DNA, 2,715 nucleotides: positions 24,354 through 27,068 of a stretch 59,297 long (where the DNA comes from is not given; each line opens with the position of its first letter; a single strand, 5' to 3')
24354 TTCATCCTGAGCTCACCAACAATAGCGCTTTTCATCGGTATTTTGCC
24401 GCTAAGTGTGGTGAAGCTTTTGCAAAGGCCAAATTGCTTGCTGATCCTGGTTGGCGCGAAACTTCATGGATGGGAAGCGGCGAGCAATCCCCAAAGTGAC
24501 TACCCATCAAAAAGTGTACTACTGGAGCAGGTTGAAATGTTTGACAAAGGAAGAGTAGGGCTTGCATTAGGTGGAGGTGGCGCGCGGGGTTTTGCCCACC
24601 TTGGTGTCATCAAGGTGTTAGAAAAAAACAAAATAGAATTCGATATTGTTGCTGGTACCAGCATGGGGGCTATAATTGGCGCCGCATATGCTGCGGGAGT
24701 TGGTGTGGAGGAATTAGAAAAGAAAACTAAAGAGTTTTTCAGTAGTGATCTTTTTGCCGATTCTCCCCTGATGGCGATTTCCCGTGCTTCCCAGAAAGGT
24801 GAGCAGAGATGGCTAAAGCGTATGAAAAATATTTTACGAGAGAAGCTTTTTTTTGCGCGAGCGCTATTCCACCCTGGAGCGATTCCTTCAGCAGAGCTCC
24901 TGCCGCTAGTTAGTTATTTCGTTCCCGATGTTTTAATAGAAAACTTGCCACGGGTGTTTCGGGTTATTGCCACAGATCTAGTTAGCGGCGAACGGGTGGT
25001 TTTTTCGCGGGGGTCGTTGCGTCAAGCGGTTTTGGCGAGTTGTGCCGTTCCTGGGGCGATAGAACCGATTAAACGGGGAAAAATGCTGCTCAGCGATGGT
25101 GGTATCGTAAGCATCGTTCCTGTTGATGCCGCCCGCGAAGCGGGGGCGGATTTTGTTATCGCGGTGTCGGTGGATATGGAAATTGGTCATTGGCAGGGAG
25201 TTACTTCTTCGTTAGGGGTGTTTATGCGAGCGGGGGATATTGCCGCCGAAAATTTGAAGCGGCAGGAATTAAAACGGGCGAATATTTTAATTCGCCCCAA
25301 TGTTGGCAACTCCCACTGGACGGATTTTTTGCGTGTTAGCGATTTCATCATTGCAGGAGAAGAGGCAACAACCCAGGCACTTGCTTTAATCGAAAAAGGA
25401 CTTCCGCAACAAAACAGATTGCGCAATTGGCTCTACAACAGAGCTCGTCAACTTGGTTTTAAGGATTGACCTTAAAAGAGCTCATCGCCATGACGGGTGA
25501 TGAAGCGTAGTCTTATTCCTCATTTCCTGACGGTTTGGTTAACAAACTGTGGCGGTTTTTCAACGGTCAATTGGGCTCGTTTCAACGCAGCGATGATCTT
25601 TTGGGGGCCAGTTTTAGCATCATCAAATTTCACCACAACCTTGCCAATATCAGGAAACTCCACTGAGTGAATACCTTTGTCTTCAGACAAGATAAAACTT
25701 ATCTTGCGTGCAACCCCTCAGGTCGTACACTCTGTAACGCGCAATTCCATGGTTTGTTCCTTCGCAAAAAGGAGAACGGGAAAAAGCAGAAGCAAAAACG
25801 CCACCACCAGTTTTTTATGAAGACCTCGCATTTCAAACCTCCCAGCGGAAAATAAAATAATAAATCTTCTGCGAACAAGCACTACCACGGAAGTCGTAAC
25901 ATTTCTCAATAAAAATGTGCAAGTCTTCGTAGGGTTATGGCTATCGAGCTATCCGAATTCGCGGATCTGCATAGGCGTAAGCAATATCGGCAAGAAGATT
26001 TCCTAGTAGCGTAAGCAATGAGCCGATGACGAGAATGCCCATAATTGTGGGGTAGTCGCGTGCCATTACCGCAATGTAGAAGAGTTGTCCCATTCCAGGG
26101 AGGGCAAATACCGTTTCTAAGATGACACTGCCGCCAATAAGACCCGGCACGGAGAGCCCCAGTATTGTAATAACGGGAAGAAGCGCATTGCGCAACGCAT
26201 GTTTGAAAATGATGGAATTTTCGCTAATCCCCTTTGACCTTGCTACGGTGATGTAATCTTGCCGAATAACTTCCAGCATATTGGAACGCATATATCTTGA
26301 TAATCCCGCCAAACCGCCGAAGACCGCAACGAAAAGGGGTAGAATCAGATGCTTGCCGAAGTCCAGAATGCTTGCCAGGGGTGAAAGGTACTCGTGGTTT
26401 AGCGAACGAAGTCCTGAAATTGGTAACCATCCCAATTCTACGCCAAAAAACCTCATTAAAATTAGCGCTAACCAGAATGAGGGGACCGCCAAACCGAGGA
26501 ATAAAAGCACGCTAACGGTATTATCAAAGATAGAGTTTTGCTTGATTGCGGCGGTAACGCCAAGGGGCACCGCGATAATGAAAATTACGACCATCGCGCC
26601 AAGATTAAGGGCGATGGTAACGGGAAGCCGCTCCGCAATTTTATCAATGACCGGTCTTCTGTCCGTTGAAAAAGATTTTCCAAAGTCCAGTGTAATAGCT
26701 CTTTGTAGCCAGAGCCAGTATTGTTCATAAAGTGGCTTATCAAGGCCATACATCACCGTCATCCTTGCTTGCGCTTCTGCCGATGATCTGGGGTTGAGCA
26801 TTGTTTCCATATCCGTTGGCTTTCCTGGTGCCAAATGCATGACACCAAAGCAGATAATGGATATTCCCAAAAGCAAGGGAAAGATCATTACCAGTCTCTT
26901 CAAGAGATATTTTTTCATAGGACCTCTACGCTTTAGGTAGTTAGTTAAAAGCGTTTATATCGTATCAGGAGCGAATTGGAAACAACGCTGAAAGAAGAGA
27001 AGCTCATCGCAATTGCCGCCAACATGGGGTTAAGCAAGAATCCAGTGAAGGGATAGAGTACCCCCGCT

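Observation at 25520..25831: Exported MerP/CopZ-like HMA protein with a C-T-T-U site, missed by ORF calling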

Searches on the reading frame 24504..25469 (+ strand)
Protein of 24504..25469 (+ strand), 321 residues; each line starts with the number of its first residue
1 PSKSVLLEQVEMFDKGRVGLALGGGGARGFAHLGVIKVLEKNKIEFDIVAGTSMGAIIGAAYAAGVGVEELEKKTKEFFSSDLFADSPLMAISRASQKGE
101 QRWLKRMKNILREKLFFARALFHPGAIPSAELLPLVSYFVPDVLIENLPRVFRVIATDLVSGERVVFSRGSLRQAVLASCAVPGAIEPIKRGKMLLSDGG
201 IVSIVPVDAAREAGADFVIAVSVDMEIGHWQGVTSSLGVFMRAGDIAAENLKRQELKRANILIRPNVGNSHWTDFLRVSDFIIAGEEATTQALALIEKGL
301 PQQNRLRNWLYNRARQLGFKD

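Call 63: search_protein_families(library=pfam, proteins=[window:24504-25469:+], max_evalue=0.00001)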
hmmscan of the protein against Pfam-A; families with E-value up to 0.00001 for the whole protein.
window:24504-25469:+ (321 aa): 1 family
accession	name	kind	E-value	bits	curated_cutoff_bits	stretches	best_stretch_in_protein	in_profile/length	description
PF01734.28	Patatin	-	9.9e-32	111.1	27.7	1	20-210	1-190/191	Patatin-like phospholipase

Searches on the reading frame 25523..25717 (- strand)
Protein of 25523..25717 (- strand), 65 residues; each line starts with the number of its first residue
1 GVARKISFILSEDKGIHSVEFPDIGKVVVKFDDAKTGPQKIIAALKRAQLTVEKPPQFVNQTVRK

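Call 21: search_protein_representatives(protein=window:25523-25717:-)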
Query: 65 residues. Proteins with E-value up to 0.001 (for the whole library): 6; up to 1e-10: 1; up to 1e-30: 0. The best 6 are listed.
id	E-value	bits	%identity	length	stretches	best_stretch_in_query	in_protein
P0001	9.1e-22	91.6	98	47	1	19-65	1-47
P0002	4.3e-05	39.3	32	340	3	1-54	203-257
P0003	1.9e-04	37.3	42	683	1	36-59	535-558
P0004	3.1e-04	36.6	41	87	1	1-59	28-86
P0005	3.5e-04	36.5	42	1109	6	11-57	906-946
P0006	8.7e-04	35.2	34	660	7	11-37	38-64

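Call 24: find_homologous_proteins(query=P0004, max_evalue=0.01)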
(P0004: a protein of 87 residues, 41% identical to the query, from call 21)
Query P0004 (87 aa): 6 proteins with E <= 0.01 among 6 candidates.
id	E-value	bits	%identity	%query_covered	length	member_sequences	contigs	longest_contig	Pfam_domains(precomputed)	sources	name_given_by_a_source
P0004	4.0e-49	181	100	100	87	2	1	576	-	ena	-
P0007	2.5e-37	144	80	99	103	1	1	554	-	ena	-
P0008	4.0e-34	134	78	94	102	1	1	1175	-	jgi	jgi:hypothetical protein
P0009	2.7e-16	77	81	55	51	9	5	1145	-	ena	-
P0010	7.5e-15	72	77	55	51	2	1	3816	-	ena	-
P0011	2.0e-14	71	69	63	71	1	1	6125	-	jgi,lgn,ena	-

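Call 26: find_encoding_contigs(protein=P0004, flank=6000)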
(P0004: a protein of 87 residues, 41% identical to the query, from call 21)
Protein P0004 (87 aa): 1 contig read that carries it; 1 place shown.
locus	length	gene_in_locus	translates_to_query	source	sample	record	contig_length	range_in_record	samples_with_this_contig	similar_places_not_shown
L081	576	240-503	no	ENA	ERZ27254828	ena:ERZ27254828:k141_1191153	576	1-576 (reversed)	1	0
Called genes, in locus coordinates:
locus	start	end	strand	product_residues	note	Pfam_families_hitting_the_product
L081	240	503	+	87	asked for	-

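Call 27: find_encoding_contigs(protein=P0011, flank=6000)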
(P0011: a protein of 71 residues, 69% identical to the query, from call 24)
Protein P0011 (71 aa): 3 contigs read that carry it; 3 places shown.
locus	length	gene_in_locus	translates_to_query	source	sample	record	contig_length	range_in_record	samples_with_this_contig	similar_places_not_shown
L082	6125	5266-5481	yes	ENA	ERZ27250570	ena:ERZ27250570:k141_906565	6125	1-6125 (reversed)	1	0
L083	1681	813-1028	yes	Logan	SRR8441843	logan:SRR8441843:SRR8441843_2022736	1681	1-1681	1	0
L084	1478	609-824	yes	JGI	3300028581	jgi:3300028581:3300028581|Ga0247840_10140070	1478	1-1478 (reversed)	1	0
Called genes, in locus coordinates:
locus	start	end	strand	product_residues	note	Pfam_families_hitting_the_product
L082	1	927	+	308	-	?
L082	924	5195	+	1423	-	PF05693:Glycogen_syn, PF08323:Glyco_transf_5, PF00534:Glycos_transf_1 (faint), PF13692:Glyco_trans_1_4 (faint), PF05693:Glycogen_syn, PF11897:DUF3417, PF00343:Phosphorylase, PF28476:GlgP_C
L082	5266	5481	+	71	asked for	-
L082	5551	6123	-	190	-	?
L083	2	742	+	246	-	?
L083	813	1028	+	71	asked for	-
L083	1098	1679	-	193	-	?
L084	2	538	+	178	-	?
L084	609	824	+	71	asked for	-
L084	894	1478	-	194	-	?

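Call 31: find_encoding_contigs(protein=P0007, flank=6000)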
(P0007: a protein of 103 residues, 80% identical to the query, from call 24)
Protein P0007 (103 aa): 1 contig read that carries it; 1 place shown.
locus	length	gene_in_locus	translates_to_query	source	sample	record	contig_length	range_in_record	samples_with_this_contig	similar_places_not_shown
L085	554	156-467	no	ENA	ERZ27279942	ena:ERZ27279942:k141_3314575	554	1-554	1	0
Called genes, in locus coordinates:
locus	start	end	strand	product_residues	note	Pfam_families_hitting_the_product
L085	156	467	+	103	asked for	-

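Call 32: find_encoding_contigs(protein=P0008, flank=6000)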
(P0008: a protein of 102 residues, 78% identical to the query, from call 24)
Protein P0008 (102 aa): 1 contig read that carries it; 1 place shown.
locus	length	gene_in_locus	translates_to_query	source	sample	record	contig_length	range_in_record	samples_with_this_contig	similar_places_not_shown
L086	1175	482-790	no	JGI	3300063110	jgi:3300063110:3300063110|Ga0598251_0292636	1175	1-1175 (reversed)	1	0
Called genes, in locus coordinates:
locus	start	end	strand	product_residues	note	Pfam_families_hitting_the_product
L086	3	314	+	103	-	?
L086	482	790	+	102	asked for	-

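Call 33: find_encoding_contigs(protein=P0009, flank=6000)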
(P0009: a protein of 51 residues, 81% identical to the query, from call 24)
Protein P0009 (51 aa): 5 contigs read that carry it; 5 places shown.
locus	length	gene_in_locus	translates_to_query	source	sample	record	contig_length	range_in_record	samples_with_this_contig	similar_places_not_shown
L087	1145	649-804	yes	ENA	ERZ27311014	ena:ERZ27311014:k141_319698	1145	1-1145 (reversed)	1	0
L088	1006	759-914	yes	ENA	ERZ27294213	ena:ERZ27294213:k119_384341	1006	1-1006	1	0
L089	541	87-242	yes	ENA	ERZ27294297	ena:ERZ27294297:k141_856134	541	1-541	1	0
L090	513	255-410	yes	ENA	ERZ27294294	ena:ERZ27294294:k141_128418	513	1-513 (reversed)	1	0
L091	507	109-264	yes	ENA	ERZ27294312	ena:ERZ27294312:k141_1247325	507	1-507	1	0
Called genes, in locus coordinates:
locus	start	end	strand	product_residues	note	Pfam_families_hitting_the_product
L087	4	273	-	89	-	PF18765:Polbeta (weak)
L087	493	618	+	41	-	-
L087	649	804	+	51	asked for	-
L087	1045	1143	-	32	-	?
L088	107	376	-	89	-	PF18765:Polbeta (weak)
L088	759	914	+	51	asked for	-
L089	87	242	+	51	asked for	-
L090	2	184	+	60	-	?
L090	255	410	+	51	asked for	-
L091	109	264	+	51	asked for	-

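Call 34: find_encoding_contigs(protein=P0010, flank=6000)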
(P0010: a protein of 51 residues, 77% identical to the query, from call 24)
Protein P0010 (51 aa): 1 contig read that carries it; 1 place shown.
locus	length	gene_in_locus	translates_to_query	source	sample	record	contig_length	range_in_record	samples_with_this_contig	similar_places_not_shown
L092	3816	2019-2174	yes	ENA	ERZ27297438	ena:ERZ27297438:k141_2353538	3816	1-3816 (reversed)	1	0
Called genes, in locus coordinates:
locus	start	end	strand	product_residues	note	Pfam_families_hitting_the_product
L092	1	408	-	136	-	?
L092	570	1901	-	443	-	PF13173:AAA_14, PF13635:DUF4143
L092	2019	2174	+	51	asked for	-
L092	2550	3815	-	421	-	?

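Call 67: predict_structure(alignment_id=A3)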
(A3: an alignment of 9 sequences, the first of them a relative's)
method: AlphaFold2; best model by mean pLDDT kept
length: 103 residues; sequences in the alignment: 9
mean_pLDDT: 79.7   pTM: 0.63
mean pLDDT of the five models: 79.7, 77.7, 76.5, 76.1, 76.1
residues with pLDDT >= 90: 54; 70-90: 21; 50-70: 14; < 50: 14
segments of 3 or more residues with pLDDT < 50: 1-4, 18-25
pLDDT, mean of each block of 10 residues (from residue 1): 49 50 61 91 90 92 92 92 93 91 72
secondary structure, 60 per line:
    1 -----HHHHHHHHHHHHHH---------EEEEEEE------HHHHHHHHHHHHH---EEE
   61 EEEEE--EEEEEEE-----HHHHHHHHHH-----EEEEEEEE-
elements in order: H6-19 E29-35 H42-54 E58-65 E68-74 H80-89 E95-102

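Call 69: fold_search(model_id=the predicted structure, library=pdb)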
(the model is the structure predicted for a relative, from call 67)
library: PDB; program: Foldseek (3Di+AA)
matches with E <= 10: 1653; with E <= 0.001: 3
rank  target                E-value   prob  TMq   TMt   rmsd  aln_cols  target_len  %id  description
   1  1osd_A                2.5e-04  1.00  0.57  0.79   2.5        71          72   25  crystal structure of Oxidized MerP from Ralstonia metallidurans CH34 (released 2004-05-18)
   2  8r7a_A                8.7e-04  1.00  0.56  0.74   2.8        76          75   16  Complex of rice blast (Magnaporthe oryzae) effector protein PWL2 with the HMA domain of OsHIPP43 from rice (Oryza sati (released 2024-01-31)
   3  1afi_MODEL_1_A        8.7e-04  1.00  0.53  0.72   3.0        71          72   28  STRUCTURE OF THE REDUCED FORM OF MERP, THE PERIPLASMIC PROTEIN FROM THE BACTERIAL MERCURY DETOXIFICATION SYSTE (released 1997-07-23)
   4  2l3m_MODEL_1_A        1.7e-03  1.00  0.60  0.84   1.9        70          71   23  Solution structure of the putative copper-ion-binding protein from Bacillus anthracis str. Ames (released 2011-01-12)
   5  8rnz_A                1.7e-03  1.00  0.56  0.72   2.8        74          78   16  Metal-binding domain 3 of copper-transporting ATPase RAN1 from Arabidopsis thaliana (released 2025-01-29)
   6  8rnz_B                2.2e-03  1.00  0.55  0.71   2.9        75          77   16  Metal-binding domain 3 of copper-transporting ATPase RAN1 from Arabidopsis thaliana (released 2025-01-29)
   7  3k7r_I                2.2e-03  1.00  0.55  0.77   2.4        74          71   19  Crystal structure of [TM][CuAtx1]3 (released 2009-11-24)
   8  1cc7                  3.3e-03  1.00  0.54  0.74   2.6        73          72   19  CRYSTAL STRUCTURE OF THE ATX1 METALLOCHAPERONE PROTEIN (released 1999-12-12)
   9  3dxs                  3.5e-03  1.00  0.56  0.76   2.7        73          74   16  Crystal structure of a copper binding domain from HMA7, a P-type ATPase (released 2009-08-11)
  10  1oq3_MODEL_1_A        3.7e-03  1.00  0.57  0.74   2.2        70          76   20  A core mutation affecting the folding properties of a soluble domain of the ATPase protein CopA from Bacillus  (released 2003-09-16)
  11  8r7d_A                4.5e-03  1.00  0.54  0.78   2.0        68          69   16  Complex of rice blast (Magnaporthe oryzae) mutant effector protein PWL2-SNDE with the HMA domain of OsHIPP43 from rice (released 2024-01-31)
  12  7bio_A                5.1e-03  0.97  0.39  0.38   4.9        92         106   21  Crystal structure of monooxygenase RslO4 from Streptomyces bottropensis (released 2021-01-20)
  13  6fu9_A                5.4e-03  1.00  0.54  0.67   3.1        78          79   17  Complex of rice blast (Magnaporthe oryzae) effector protein AVR-PikD with the HMA domain of Pikm-1 from rice (Oryza sa (released 2018-06-13)
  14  1fvq                  6.5e-03  1.00  0.54  0.74   3.0        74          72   18  SOLUTION STRUCTURE OF THE YEAST COPPER TRANSPORTER DOMAIN CCC2A IN THE APO AND CU(I) LOADED STATES (released 2001-03-14)
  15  6fub_A                6.5e-03  1.00  0.55  0.67   3.0        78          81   15  Complex of rice blast (Magnaporthe oryzae) effector protein AVR-PikE with the HMA domain of Pikm-1 from rice (Oryza sa (released 2018-06-13)
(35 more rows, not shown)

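Call 80: find_encoding_contigs(protein=P0001, flank=2000, max_places=4)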
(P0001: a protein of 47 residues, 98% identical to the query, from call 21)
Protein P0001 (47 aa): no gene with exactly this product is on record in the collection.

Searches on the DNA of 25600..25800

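Call 95: search_rna_families(source=window, start=25600, end=25800, threshold=evalue, max_evalue=10)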
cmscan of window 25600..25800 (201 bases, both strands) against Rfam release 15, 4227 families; matches with E-value up to 10: 0.
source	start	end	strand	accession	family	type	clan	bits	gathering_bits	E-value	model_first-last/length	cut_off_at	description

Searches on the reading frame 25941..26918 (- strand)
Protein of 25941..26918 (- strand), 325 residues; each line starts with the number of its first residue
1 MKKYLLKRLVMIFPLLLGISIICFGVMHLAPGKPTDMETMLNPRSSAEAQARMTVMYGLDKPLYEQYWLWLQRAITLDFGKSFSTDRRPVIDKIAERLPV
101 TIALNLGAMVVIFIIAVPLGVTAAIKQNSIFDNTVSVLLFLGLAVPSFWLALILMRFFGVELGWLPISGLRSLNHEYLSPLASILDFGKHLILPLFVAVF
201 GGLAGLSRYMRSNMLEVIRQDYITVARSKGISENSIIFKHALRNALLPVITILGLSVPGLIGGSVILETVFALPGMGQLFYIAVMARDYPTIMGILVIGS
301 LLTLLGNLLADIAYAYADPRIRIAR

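Call 18: find_encoding_contigs(protein=window:25941-26918:-, flank=6000, max_places=6)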
Protein window:25941-26918:- (325 aa): no gene with exactly this product is on record in the collection.

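Call 19: find_related_loci(query=window:25941-26918:-, collection=genome_contigs, flank=8000)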
Query window:25941-26918:- (325 aa) in genome_contigs; peptide patterns used: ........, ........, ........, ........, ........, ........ (x = any residue, [..] = any of these).
534 stretches matched a pattern; 488 encode a relative of the query (tblastn E <= 1e-3); the best 80 are kept; 80 distinct loci.
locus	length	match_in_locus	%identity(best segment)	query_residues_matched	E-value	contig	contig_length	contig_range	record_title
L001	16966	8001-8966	68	3-324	8e-155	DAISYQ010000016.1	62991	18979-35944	MAG TPA_asm: Syntrophales bacterium isolate CTOTU18710 NODE_341_length_62991_cov_7.932535, whole genome shotgun sequence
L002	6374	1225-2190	69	3-324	1e-155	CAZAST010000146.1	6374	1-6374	MAG TPA_asm: uncultured Syntrophaceae bacterium isolate SRP192927_co6_553 genome assembly, contig: NODE_33418_length_637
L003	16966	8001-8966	68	3-324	1e-154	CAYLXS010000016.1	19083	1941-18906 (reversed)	MAG TPA_asm: uncultured Syntrophaceae bacterium isolate binchicken_co243_90 genome assembly, contig: NODE_2227_length_19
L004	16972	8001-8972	67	1-324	2e-154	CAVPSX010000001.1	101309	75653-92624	MAG: uncultured delta proteobacterium isolate MFD00032.bin.1.77 genome assembly, contig: contig_104456, whole genome sho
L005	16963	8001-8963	69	4-324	4e-154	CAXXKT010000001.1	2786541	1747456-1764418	MAG: Syntrophales bacterium isolate 9e353863-e3ae-4afc-92d2-6aad0841dacd genome assembly, contig: contig_1, whole genome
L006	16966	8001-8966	68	3-324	6e-154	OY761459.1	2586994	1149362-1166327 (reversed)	MAG: Syntrophales bacterium isolate c6a0f7f3-880d-44d6-9c5f-266f97196533 genome assembly, chromosome: 1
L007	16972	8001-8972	68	1-324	1e-153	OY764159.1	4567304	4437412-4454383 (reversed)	MAG: Syntrophales bacterium isolate 28fc5764-0b9a-428c-a12f-8ca866e14e1d genome assembly, chromosome: 1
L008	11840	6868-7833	70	3-324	3e-153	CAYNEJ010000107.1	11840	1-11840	MAG TPA_asm: uncultured Syntrophaceae bacterium isolate SRP192927_co6_611 genome assembly, contig: NODE_13522_length_118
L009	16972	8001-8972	69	1-324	4e-153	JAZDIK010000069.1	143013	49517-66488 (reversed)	MAG: Pseudomonadota bacterium isolate MEGAHIT-group-0.394 k141_15211300, whole genome shotgun sequence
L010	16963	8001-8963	68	3-323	6e-153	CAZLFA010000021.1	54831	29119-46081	MAG TPA_asm: uncultured Syntrophaceae bacterium isolate SRP278314_co1_340 genome assembly, contig: NODE_779_length_54831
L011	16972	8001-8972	68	1-324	8e-153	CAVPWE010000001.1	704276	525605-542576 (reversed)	MAG: uncultured delta proteobacterium isolate MFD00032.bin.1.44 genome assembly, contig: contig_19265, whole genome shot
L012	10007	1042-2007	69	3-324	2e-152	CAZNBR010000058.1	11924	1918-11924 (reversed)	MAG TPA_asm: uncultured Syntrophaceae bacterium isolate SRP178699_co1_451 genome assembly, contig: NODE_7239_length_1192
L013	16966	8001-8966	66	3-324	5e-152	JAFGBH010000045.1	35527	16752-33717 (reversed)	MAG: Deltaproteobacteria bacterium isolate Zod_Metabat.1020 k87_2416839, whole genome shotgun sequence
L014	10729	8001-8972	68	1-324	2e-152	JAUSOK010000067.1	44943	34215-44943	MAG: Syntrophales bacterium isolate E21_concoct.bin.66_sub E21_k141_157646, whole genome shotgun sequence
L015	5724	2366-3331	69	3-324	4e-153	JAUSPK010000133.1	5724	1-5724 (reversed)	MAG: Syntrophales bacterium isolate E21_metabat.bin.54_sub E21_k141_170736, whole genome shotgun sequence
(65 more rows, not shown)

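Call 63: search_protein_families(library=pfam, proteins=[window:25941-26918:-], max_evalue=0.00001)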
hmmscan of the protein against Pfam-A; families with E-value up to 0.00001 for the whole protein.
window:25941-26918:- (325 aa): 2 families
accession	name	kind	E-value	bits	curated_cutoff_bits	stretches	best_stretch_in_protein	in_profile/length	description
PF00528.27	BPD_transp_1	-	6.8e-43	147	26.4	1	116-322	1-183/184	Binding-protein-dependent transport system inner membrane component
PF19300.4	BPD_transp_1_N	-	7.4e-10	39.5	23.8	1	1-104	1-113/114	Binding-prot-dependent transport system membrane comp, N-term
